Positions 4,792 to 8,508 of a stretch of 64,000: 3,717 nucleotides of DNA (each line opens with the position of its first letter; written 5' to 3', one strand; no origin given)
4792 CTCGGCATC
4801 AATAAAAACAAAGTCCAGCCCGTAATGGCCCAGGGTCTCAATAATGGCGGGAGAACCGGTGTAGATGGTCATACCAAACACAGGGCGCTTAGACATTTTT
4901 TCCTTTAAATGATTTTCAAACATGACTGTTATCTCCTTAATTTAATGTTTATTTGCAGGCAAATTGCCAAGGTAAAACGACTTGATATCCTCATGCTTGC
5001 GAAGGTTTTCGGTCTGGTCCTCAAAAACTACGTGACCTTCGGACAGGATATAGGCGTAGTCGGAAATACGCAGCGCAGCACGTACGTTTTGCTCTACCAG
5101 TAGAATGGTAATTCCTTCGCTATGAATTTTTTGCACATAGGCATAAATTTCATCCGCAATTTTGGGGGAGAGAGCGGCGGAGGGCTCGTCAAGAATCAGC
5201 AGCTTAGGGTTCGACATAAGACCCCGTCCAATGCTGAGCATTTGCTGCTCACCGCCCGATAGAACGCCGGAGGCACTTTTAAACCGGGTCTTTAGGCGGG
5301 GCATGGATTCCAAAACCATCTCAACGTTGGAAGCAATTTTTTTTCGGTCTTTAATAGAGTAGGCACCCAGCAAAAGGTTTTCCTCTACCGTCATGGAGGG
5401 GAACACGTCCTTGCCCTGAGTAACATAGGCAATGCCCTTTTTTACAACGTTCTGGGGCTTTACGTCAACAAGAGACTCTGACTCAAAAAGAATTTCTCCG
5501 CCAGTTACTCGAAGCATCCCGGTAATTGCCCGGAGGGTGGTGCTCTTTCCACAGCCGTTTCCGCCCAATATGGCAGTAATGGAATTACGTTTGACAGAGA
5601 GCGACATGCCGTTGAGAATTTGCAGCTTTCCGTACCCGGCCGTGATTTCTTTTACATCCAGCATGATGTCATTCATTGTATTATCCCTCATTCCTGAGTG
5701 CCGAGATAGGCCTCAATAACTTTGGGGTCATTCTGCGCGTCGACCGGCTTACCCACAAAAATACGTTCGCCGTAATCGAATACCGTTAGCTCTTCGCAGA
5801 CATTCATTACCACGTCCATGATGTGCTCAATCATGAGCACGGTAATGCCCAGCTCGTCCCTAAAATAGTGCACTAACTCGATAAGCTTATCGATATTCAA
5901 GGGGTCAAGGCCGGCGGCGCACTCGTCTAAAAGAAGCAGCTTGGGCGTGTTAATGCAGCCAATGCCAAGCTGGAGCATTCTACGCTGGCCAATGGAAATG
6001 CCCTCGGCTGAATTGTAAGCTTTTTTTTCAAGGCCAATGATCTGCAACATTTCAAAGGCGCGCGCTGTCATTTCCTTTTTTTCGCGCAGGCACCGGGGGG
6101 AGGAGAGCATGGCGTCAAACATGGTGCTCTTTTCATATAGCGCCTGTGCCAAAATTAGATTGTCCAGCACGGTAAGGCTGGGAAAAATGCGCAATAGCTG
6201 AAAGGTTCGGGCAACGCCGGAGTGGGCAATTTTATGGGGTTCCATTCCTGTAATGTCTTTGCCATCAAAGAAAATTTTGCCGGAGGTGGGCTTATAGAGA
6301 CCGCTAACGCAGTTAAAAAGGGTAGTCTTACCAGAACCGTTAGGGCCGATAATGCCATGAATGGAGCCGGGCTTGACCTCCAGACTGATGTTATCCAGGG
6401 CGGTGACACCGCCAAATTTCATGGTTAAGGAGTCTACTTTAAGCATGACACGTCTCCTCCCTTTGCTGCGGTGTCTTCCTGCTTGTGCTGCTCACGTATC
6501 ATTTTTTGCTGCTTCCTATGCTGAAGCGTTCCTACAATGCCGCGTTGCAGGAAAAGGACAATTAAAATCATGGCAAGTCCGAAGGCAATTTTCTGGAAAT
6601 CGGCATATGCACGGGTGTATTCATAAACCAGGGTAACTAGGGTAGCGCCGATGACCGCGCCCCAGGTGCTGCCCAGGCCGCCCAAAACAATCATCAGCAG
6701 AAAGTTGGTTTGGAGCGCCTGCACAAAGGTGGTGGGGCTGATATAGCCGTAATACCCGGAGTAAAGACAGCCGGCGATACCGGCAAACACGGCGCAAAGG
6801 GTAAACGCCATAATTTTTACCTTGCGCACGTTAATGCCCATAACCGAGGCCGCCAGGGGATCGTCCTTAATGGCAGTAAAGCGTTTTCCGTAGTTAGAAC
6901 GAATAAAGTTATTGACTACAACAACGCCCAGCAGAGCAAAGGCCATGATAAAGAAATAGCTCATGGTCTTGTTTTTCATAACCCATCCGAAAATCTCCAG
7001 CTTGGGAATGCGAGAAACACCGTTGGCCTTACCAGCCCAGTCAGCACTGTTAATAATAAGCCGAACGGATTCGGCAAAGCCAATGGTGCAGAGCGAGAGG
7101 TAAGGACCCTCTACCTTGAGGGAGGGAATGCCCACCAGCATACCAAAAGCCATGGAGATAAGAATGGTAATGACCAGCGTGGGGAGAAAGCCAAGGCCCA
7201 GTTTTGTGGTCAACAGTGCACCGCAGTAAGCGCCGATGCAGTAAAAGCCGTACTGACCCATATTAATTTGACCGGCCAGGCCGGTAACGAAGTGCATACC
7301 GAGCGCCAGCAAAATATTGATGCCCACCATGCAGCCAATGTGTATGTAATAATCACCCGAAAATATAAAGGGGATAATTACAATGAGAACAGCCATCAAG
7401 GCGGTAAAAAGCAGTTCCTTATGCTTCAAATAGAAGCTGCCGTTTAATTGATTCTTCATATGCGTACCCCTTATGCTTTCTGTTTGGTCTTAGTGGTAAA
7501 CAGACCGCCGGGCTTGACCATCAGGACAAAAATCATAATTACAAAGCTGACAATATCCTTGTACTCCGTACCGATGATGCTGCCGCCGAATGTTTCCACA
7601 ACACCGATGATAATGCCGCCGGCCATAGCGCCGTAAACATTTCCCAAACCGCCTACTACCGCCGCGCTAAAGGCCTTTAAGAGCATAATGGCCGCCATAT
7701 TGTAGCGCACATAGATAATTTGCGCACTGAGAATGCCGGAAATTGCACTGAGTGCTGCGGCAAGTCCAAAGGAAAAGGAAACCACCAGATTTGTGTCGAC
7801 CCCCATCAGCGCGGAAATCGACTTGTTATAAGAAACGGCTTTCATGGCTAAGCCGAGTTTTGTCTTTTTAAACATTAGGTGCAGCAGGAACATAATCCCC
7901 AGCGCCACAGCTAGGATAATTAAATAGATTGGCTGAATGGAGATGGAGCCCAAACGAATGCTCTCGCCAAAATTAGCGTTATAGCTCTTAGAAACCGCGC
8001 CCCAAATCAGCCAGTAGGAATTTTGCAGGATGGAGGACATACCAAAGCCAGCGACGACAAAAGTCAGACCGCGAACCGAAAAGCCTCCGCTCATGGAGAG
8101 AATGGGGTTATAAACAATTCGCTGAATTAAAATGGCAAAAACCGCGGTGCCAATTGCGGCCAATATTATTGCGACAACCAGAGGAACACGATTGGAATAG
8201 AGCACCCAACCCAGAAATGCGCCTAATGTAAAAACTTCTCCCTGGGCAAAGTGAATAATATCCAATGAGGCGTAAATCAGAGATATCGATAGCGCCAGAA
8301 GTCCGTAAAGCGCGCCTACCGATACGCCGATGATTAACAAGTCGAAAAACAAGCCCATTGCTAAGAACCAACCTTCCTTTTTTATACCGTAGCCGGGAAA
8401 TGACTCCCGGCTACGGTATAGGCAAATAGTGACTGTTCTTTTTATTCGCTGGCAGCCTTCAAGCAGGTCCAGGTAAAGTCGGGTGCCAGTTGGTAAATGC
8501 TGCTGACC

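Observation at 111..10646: GntR-controlled locus combining an amino-acid-type (HAAT/Liv) ABC importer with two pyruvate aldolases, a ribokinase-like kinase, a CBS-less KdsD-like isomerase and FucU/RbsD: possible 2-keto-3-deoxy-sugar-acid (KDO-like) or D-arabinose salvage route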

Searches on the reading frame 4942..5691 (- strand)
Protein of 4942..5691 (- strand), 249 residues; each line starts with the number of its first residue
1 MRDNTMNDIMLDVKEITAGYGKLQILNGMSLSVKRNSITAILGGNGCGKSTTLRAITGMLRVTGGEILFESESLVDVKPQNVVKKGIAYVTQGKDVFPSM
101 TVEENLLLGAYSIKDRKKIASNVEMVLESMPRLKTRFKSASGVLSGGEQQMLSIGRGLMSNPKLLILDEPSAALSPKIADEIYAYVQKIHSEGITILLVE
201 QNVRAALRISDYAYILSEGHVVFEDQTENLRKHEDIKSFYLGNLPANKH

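Call 3: search_protein_families(library=pfam, proteins=[window:4942-5691:-])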
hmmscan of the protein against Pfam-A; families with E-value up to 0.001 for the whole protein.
window:4942-5691:- (249 aa): 5 families
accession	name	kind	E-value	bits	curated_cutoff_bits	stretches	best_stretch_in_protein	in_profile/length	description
PF00005.33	ABC_tran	-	4.1e-33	115.3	25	1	26-171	1-136/137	ABC transporter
PF13304.12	AAA_21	-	7.1e-08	33.3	27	1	38-99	1-57/304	AAA domain, putative AbiEii toxin, Type IV TA system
PF09818.15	ABC_ATPase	-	7.9e-05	22.3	23.2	0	27-57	73-100/283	P-loop domain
PF02463.25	SMC_N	-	0.00018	21.4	40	1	36-190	24-187/220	RecF/RecN/SMC N terminal domain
PF13476.12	AAA_23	-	0.00019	22.6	27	1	37-60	20-43/201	AAA domain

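Call 4: search_protein_families(library=ncbifam, proteins=[window:4942-5691:-])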
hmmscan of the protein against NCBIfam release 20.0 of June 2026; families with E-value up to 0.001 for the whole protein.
window:4942-5691:- (249 aa): 186 families (the best 25 are shown)
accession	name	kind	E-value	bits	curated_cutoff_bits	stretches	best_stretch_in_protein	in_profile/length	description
NF008626.0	PRK11614.1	equivalog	6.9e-66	222.1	441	1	6-242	1-236/237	high-affinity branched-chain amino acid ABC transporter ATP-binding protein LivF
TIGR03410.1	urea_trans_UrtE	equivalog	6e-64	215.6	285.8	1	11-233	1-222/230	urea ABC transporter ATP-binding subunit UrtE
TIGR04406.1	LPS_export_lptB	equivalog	2.8e-47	161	240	1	11-243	2-235/239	LPS export ABC transporter ATP-binding protein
TIGR00972.1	3a0107s01c2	equivalog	3.4e-41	141.2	343.2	1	11-232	2-232/248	phosphate ABC transporter ATP-binding protein PstB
NF011967.0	PRK15439.1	equivalog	5.9e-40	137.1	586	1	5-237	6-234/510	autoinducer 2 ABC transporter ATP-binding protein LsrA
TIGR03411.1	urea_trans_UrtD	equivalog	1.4e-38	133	304.1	1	10-243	2-242/242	urea ABC transporter ATP-binding protein UrtD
NF008449.1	PRK11300.1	equivalog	5.7e-38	130.6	362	1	7-243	2-254/255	high-affinity branched-chain amino acid ABC transporter ATP-binding protein LivG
NF047930.1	ABC_ATP_B6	equivalog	3.5e-37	128.2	670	1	11-234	3-227/510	putative B6 ABC transporter ATP-binding protein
NF043075.1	MMSYN1_0197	equivalog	5.8e-37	127.4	550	1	10-221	2-211/341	spermidine/putrescine ABC transporter ATP-binding protein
TIGR01188.1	drrA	subfamily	6.3e-37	127.5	312.45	1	20-233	3-214/302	daunorubicin resistance ABC transporter, ATP-binding protein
TIGR03265.1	PhnT2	equivalog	3.9e-36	125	457.7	1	10-222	4-214/353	putative 2-aminoethylphosphonate ABC transporter ATP-binding protein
TIGR02142.1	modC_ABC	equivalog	4.7e-35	121.5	285.05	1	29-237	16-226/353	molybdenum ABC transporter ATP-binding protein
TIGR02315.1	ABC_phnC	equivalog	1.8e-34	119.3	266.1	1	10-238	1-240/243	phosphonate ABC transporter ATP-binding protein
TIGR00968.1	3a0106s01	subfamily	3.5e-34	118.4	342.75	1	13-233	3-221/237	sulfate ABC transporter ATP-binding protein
NF008144.0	PRK10895.1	equivalog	2.3e-33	115.7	381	1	11-243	4-237/241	LPS export ABC transporter ATP-binding protein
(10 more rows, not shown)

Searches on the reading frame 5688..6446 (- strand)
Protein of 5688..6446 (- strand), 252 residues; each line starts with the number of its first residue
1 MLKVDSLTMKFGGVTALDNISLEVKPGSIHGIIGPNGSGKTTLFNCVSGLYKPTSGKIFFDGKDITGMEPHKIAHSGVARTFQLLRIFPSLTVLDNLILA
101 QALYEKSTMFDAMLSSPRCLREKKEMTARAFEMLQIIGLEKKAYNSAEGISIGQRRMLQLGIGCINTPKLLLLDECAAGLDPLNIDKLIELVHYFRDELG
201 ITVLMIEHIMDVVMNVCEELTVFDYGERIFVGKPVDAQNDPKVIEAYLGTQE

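Call 3: search_protein_families(library=pfam, proteins=[window:5688-6446:-])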
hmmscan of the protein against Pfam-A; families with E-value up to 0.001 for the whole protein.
window:5688-6446:- (252 aa): 6 families
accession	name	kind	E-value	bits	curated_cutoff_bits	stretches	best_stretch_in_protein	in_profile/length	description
PF00005.33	ABC_tran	-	3.5e-31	109.1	25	1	17-177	1-136/137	ABC transporter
PF13304.12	AAA_21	-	2.5e-09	38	27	1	29-50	1-22/304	AAA domain, putative AbiEii toxin, Type IV TA system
PF12399.14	BCA_ABC_TP_C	-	1.7e-07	31.1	25.5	1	229-251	3-25/27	Branched-chain amino acid ATP-binding cassette transporter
PF02463.25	SMC_N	-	1.4e-05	25.1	40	0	28-47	25-44/220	RecF/RecN/SMC N terminal domain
PF13476.12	AAA_23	-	0.00011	23.4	27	1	28-48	20-40/201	AAA domain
PF13555.12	AAA_29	-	0.00013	22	27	0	22-55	17-50/61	P-loop containing region of AAA domain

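Call 4: search_protein_families(library=ncbifam, proteins=[window:5688-6446:-])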
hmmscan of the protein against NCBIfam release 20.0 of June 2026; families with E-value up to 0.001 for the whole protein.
window:5688-6446:- (252 aa): 189 families (the best 25 are shown)
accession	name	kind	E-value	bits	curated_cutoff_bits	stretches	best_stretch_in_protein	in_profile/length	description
NF008449.1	PRK11300.1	equivalog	1.7e-76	256.8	362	1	1-250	5-254/255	high-affinity branched-chain amino acid ABC transporter ATP-binding protein LivG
TIGR03411.1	urea_trans_UrtD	equivalog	1.1e-57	195.5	304.1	1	1-250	2-242/242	urea ABC transporter ATP-binding protein UrtD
TIGR04406.1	LPS_export_lptB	equivalog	1.4e-40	139.1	240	1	2-251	2-236/239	LPS export ABC transporter ATP-binding protein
NF008442.0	PRK11288.1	equivalog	8.7e-39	133.1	689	1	2-249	8-242/504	L-arabinose ABC transporter ATP-binding protein AraG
TIGR01188.1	drrA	subfamily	3.5e-38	131.6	312.45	1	10-234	2-208/302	daunorubicin resistance ABC transporter, ATP-binding protein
TIGR03410.1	urea_trans_UrtE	equivalog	1.9e-37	129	285.8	1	2-238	1-220/230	urea ABC transporter ATP-binding subunit UrtE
TIGR02315.1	ABC_phnC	equivalog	3.6e-37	128.1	266.1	1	1-239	1-235/243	phosphonate ABC transporter ATP-binding protein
TIGR04521.1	ECF_ATPase_2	equivalog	3e-36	124.9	330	1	15-245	19-240/279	energy-coupling factor transporter ATPase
TIGR03740.1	galliderm_ABC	subfamily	4.7e-36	124.6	309.75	1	2-233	1-207/223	lantibiotic protection ABC transporter ATP-binding subunit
TIGR02314.1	ABC_MetN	equivalog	1.9e-35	122.5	499.7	1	14-242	18-233/343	methionine ABC transporter ATP-binding protein MetN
TIGR03265.1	PhnT2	equivalog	1.1e-34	120.3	457.7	1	2-242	5-227/353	putative 2-aminoethylphosphonate ABC transporter ATP-binding protein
NF007253.0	PRK09700.1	equivalog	1.2e-34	119.7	772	1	2-241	6-236/510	D-allose ABC transporter ATP-binding protein AlsA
NF041861.1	YtfR_transport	equivalog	1.1e-33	116.5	850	1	1-232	1-219/492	galactofuranose ABC transporter, ATP-binding protein YtfR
NF047930.1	ABC_ATP_B6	equivalog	1.6e-33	116.1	670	1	2-229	3-215/510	putative B6 ABC transporter ATP-binding protein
NF040905.2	GguA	equivalog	1.6e-33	115.8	810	1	1-232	1-221/500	multiple monosaccharide ABC transporter ATP-binding protein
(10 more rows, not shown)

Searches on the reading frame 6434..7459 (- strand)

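Call 3: search_protein_families(library=pfam, proteins=[window:6434-7459:-])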
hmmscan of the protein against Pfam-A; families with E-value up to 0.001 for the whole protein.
window:6434-7459:- (341 aa): 1 family
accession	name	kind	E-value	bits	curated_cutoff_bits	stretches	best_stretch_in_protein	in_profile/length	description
PF02653.21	BPD_transp_2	-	2.7e-41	141.9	26.8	1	44-300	8-268/269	Branched-chain amino acid transport system / permease component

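Call 4: search_protein_families(library=ncbifam, proteins=[window:6434-7459:-])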
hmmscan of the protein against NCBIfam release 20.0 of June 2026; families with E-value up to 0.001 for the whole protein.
window:6434-7459:- (341 aa): 10 families
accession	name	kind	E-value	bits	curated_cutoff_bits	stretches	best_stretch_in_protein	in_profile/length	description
NF008450.0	PRK11301.1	subfamily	1.8e-57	195.7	366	2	15-164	89-238/418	high-affinity branched-chain amino acid ABC transporter permease LivM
TIGR03408.1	urea_trans_UrtC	equivalog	1.5e-27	97.1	296.2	1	90-310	91-312/313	urea ABC transporter permease subunit UrtC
TIGR03727.1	urea_t_UrtC_arc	equivalog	6.1e-23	81.3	575.55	1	2-330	13-359/369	urea ABC transporter, permease protein UrtC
TIGR03409.1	urea_trans_UrtB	equivalog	1.3e-17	64.4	250.3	1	45-310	11-284/291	urea ABC transporter permease subunit UrtB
NF008011.0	PRK10740.1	equivalog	2.8e-13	50.2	379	1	170-311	159-302/308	high-affinity branched-chain amino acid ABC transporter permease LivH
TIGR03622.1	urea_t_UrtB_arc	equivalog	1.5e-12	47.4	374.25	1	49-313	15-281/284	urea ABC transporter, permease protein UrtB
NF011961.0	PRK15432.1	equivalog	2.3e-10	40.3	388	1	19-328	12-328/344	autoinducer 2 ABC transporter permease LsrC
NF008630.0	PRK11618.1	equivalog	3.9e-09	36.2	363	1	31-324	29-328/331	galactofuranose ABC transporter, permease protein YjfF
NF040906.3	GguB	equivalog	7.5e-05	22.1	450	1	172-302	227-367/375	multiple monosaccharide ABC transporter permease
NF007067.0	PRK09512.1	equivalog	0.00011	21.5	398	1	6-278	13-284/321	ribose ABC transporter permease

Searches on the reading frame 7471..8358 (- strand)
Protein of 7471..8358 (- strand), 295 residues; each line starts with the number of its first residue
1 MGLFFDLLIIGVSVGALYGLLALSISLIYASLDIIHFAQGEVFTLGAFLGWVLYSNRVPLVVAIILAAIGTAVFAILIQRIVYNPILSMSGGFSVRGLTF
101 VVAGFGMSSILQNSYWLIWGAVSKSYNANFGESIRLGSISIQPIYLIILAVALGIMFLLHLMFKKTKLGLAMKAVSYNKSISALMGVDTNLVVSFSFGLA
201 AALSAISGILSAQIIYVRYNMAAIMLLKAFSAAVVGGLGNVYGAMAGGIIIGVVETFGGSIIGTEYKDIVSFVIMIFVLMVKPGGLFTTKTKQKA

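Call 3: search_protein_families(library=pfam, proteins=[window:7471-8358:-])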
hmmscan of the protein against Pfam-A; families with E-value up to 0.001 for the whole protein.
window:7471-8358:- (295 aa): 1 family
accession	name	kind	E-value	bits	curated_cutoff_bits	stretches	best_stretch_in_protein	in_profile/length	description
PF02653.21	BPD_transp_2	-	5.4e-31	108.1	26.8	1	10-279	4-269/269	Branched-chain amino acid transport system / permease component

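Call 4: search_protein_families(library=ncbifam, proteins=[window:7471-8358:-])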
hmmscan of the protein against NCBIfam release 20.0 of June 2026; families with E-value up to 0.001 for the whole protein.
window:7471-8358:- (295 aa): 8 families
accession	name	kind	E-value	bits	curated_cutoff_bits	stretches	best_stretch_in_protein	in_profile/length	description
TIGR03409.1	urea_trans_UrtB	equivalog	5.1e-34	118.3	250.3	1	7-291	3-290/291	urea ABC transporter permease subunit UrtB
NF008011.0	PRK10740.1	equivalog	9.2e-32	110.9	379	1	4-288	8-301/308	high-affinity branched-chain amino acid ABC transporter permease LivH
TIGR03622.1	urea_t_UrtB_arc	equivalog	1.3e-24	87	374.25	1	17-286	13-276/284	urea ABC transporter, permease protein UrtB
NF007014.0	PRK09478.1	equivalog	4.1e-05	23.1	386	1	57-277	102-323/336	galactose/methyl galactoside ABC transporter permease MglC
NF041862.1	YtfT_transport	equivalog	6.2e-05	22.3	535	1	15-286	63-328/339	galactofuranose ABC transporter, ATP-binding protein YtfT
NF040906.3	GguB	equivalog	7.4e-05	22.1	450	1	136-271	218-358/375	multiple monosaccharide ABC transporter permease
NF008630.0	PRK11618.1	equivalog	0.00034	19.9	363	1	57-282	89-310/331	galactofuranose ABC transporter, permease protein YjfF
TIGR03408.1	urea_trans_UrtC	equivalog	0.00074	19.3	296.2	0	140-287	163-311/313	urea ABC transporter permease subunit UrtC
